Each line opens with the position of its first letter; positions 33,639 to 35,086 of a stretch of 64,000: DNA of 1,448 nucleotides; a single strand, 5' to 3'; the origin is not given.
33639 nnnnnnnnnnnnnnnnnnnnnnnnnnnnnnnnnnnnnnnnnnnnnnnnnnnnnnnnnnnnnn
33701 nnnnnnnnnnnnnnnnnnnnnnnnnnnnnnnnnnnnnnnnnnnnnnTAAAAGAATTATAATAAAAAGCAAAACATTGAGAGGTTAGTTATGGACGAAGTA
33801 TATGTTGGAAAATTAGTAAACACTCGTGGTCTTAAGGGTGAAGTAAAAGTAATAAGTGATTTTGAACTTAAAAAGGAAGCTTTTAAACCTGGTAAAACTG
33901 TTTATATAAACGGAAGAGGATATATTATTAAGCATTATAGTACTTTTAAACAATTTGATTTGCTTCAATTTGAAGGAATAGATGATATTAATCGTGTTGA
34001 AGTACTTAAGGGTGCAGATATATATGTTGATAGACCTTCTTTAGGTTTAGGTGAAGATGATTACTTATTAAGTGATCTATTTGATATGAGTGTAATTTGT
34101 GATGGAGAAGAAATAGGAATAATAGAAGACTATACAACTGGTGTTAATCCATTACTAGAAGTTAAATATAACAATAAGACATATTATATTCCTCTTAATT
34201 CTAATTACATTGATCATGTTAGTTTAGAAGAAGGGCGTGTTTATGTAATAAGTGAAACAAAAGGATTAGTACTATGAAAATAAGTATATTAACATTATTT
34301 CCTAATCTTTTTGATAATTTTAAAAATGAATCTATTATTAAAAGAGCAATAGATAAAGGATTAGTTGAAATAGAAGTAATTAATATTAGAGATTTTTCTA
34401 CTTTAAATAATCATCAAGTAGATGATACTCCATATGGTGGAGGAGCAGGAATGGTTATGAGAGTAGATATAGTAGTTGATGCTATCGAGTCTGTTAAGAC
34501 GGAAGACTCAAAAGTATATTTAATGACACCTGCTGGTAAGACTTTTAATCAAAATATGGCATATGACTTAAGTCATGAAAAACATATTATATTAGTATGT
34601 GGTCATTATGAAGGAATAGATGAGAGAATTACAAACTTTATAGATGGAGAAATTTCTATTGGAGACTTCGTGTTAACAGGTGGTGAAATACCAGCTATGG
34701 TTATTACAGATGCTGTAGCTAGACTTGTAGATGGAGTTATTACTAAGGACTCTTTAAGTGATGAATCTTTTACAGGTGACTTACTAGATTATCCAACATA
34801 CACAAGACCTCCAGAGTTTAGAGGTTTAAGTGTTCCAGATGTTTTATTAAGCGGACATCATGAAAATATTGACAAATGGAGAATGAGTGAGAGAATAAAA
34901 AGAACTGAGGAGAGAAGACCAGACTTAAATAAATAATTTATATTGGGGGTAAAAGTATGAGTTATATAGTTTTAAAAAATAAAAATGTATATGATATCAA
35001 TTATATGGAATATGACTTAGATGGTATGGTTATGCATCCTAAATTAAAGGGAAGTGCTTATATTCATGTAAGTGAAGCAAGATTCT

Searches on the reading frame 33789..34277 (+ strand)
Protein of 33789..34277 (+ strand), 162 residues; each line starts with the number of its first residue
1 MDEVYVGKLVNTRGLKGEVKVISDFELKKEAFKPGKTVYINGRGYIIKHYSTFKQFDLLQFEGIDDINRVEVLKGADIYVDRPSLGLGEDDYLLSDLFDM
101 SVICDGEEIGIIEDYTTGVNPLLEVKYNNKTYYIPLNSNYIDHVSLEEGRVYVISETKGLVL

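Call 6: search_protein_families(library=pfam, proteins=[window:33789-34277:+], max_evalue=0.01)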
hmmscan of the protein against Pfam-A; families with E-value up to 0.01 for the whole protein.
window:33789-34277:+ (162 aa): 3 families
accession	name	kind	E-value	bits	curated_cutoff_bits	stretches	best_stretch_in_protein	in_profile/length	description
PF01782.24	RimM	-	3.1e-16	59.8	23.5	1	6-82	2-82/84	RimM N-terminal domain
PF24986.1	PRC_RimM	-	1.7e-05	24.8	27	1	95-154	2-64/69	RimM PRC barrel domain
PF05239.21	PRC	-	0.0021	18.4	21.2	1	89-153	1-71/78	PRC-barrel domain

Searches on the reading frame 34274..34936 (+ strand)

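Call 7: search_protein_families(library=pfam, proteins=[window:34274-34936:+], max_evalue=0.01)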
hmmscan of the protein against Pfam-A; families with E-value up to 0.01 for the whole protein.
window:34274-34936:+ (220 aa): 1 family
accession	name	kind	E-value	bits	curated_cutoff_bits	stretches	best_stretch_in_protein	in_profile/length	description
PF01746.26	tRNA_m1G_MT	-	2.6e-64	217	27.3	1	23-216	2-195/195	tRNA (Guanine-1)-methyltransferase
